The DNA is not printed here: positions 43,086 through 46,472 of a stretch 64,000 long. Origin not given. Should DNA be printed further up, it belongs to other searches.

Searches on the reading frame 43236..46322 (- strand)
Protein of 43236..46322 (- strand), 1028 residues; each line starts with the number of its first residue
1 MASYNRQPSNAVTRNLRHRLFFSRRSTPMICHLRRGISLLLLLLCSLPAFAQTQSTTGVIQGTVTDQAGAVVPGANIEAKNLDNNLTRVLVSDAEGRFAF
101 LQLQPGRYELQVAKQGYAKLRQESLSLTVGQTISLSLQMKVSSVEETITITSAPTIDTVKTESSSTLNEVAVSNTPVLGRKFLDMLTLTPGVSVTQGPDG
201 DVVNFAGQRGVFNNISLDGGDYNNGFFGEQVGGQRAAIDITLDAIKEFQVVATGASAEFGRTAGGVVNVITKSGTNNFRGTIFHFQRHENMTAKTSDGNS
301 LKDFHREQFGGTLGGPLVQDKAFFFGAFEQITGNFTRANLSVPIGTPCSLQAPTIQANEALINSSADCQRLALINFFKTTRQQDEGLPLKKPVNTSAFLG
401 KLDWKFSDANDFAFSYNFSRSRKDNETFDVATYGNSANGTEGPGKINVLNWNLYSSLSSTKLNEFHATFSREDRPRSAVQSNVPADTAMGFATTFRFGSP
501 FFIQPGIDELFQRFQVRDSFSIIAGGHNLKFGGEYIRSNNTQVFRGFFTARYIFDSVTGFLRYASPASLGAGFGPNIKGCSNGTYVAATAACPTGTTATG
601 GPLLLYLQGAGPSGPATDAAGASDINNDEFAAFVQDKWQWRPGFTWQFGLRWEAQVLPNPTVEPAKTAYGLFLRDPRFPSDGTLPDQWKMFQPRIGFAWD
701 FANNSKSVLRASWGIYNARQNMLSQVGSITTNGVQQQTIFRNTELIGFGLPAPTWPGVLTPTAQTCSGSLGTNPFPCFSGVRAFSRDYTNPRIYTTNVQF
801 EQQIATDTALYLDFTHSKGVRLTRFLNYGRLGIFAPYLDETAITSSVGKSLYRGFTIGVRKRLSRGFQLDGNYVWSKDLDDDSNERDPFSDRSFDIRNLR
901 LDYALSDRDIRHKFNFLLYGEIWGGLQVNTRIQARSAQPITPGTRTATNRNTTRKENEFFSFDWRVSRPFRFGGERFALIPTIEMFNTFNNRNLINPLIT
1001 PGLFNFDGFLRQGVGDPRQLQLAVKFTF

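Call 12: search_protein_families(library=pfam, proteins=[window:43236-46322:-], max_evalue=0.001)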
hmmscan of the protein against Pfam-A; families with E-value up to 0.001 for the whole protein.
window:43236-46322:- (1028 aa): 5 families
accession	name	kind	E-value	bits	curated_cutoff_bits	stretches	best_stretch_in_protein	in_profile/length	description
PF25183.1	OMP_b-brl_4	-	2.5e-74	251.6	30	1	270-947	1-720/838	Outer membrane beta barrel domain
PF13620.12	CarboxypepD_reg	-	1e-20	74.3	32.3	1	60-139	2-81/82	Carboxypeptidase regulatory-like domain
PF13715.12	CarbopepD_reg_2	-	6.2e-08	33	32.2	1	60-144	1-81/88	CarboxypepD_reg-like domain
PF07715.20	Plug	-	2.2e-05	25.4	23.9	1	180-266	23-107/107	TonB-dependent Receptor Plug Domain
PF17802.7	SpaA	-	0.00031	21.3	23.1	0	63-136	6-86/91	Prealbumin-like fold domain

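Call 33: find_homologous_proteins(query=window:43236-46322:-, max_evalue=1e-100)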
Query window:43236-46322:- (1028 aa): 6409 proteins with E <= 1e-100 among 8000 candidates; the best 120 are listed.
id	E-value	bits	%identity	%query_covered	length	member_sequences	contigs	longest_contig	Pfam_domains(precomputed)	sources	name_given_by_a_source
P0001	0.0e+0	2118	91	97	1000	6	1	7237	PF13715.13,PF25183.2,PF07715.21,PF13620.13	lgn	-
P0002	0.0e+0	2103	91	95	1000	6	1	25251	PF13715.13,PF25183.2,PF13620.13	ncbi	-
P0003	0.0e+0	2092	90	97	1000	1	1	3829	PF13715.13,PF25183.2,PF07715.21,PF13620.13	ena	-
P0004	0.0e+0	2092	90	97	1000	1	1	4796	PF13715.13,PF25183.2,PF13620.13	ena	-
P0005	0.0e+0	2091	90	97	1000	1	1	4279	PF13715.13,PF25183.2,PF13620.13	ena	-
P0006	0.0e+0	2081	89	97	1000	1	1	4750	PF13715.13,PF25183.2,PF13620.13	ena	-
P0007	0.0e+0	2072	90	97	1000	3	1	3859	PF13715.13,PF25183.2,PF13620.13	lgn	-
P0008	0.0e+0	2038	90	94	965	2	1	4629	PF13715.13,PF25183.2,PF13620.13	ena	-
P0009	0.0e+0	2005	86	96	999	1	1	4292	PF13715.13,PF25183.2,PF13620.13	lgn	-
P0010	0.0e+0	2001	86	95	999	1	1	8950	PF13715.13,PF25183.2,PF13620.13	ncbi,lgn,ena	-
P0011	0.0e+0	1997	86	95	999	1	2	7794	PF13715.13,PF25183.2,PF13620.13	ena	-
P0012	0.0e+0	1937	84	97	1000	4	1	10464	PF13715.13,PF25183.2,PF13620.13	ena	-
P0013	0.0e+0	1930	84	96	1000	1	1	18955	PF13715.13,PF25183.2,PF13620.13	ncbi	ncbi:MAG: carboxypeptidase regulatory-like domain-containing protein [Blastocatellia bacterium]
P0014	0.0e+0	1901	82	97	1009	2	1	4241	PF13715.13,PF25183.2,PF13620.13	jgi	jgi:outer membrane receptor for ferrienterochelin and colicin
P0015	0.0e+0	1894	81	97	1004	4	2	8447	PF13715.13,PF25183.2,PF13620.13,PF17210.10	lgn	-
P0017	0.0e+0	1809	78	97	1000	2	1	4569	PF13715.13,PF25183.2,PF07715.21,PF13620.13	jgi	jgi:outer membrane receptor for ferrienterochelin and colicin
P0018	0.0e+0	1797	78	97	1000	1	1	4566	PF13715.13,PF25183.2,PF07715.21,PF13620.13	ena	-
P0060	0.0e+0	1666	73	96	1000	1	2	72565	PF13715.13,PF25183.2,PF07715.21,PF13620.13,PF17210.10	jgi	jgi:hypothetical protein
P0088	0.0e+0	1615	70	97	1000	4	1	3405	PF13715.13,PF25183.2,PF07715.21,PF17802.8,PF13620.13,PF17210.10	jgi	jgi:outer membrane receptor for ferrienterochelin and colicin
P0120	0.0e+0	1579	69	96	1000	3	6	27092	PF13715.13,PF25183.2,PF07715.21,PF13620.13,PF17210.10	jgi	jgi:outer membrane receptor for ferrienterochelin and colicin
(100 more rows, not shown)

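Call 34: find_encoding_contigs(protein=P0002, flank=6000, max_places=3)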
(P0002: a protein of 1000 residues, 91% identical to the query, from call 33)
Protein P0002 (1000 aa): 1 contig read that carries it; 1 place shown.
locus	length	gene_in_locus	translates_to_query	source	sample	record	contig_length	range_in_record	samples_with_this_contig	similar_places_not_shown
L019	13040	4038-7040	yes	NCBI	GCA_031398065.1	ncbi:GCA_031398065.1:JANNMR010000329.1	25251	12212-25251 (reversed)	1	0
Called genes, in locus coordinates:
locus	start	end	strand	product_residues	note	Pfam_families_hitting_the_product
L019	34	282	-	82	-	PF00589:Phage_integrase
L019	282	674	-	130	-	-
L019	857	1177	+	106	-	-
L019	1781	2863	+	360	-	PF01609:DDE_Tnp_1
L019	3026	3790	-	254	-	PF19420:DDAH_eukar, PF02274:ADI (weak)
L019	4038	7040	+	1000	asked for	PF13620:CarboxypepD_reg, PF13715:CarbopepD_reg_2, PF25183:OMP_b-brl_4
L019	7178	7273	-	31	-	-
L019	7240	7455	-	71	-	-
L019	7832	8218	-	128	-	-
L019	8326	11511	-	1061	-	PF00069:Pkinase, PF07714:PK_Tyr_Ser-Thr, PF01636:APH (weak), PF26550:Tricorn_2nd (weak), PF07676:PD40 (weak), PF26549:Tricorn_N, PF26549:Tricorn_N, PF26550:Tricorn_2nd, +6 more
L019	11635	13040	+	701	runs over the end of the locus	PF09087:Cyc-maltodext_N, PF00128:Alpha-amylase, PF16657:Malt_amylase_C (weak)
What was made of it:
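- A DDE_Tnp_1 gene lies near the TBDR2 orthologue in L019 (call 34).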

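Call 35: find_encoding_contigs(protein=P0013, flank=6000, max_places=3)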
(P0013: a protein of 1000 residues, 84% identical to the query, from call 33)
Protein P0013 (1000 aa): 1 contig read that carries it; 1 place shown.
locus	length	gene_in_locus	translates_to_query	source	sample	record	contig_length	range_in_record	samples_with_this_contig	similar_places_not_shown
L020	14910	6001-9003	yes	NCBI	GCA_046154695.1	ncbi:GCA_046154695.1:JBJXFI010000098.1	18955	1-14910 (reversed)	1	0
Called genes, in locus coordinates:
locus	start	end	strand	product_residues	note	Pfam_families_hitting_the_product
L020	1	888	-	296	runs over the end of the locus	PF13581:HATPase_c_2 (faint), PF00512:HisKA, PF02518:HATPase_c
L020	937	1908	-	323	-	-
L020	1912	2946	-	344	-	PF13487:HD_5, PF01966:HD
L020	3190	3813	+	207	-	PF04542:Sigma70_r2, PF08281:Sigma70_r4_2, PF04545:Sigma70_r4 (weak)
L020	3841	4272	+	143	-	-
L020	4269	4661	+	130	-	PF07813:LTXXQ (faint)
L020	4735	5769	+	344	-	-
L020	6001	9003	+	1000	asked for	PF13620:CarboxypepD_reg, PF13715:CarbopepD_reg_2 (weak), PF25183:OMP_b-brl_4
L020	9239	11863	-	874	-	PF00246:Peptidase_M14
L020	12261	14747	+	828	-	PF17764:PriA_3primeBD, PF00270:DEAD, PF04851:ResIII, PF18319:Zn_ribbon_PriA, PF00271:Helicase_C (weak), PF18074:PriA_C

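Call 36: find_encoding_contigs(protein=P0001, flank=6000, max_places=3)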
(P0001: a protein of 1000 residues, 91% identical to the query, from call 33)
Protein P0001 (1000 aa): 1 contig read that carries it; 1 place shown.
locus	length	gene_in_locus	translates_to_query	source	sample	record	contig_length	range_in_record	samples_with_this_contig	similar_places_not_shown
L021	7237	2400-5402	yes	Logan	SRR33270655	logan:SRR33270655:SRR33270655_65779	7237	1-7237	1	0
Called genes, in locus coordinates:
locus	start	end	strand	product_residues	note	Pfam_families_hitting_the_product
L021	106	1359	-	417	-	PF13088:BNR_2, PF02012:BNR (faint)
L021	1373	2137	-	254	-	PF19420:DDAH_eukar, PF02274:ADI (faint)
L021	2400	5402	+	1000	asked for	PF13620:CarboxypepD_reg, PF13715:CarbopepD_reg_2, PF07715:Plug (faint), PF25183:OMP_b-brl_4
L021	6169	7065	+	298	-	PF03009:GDPD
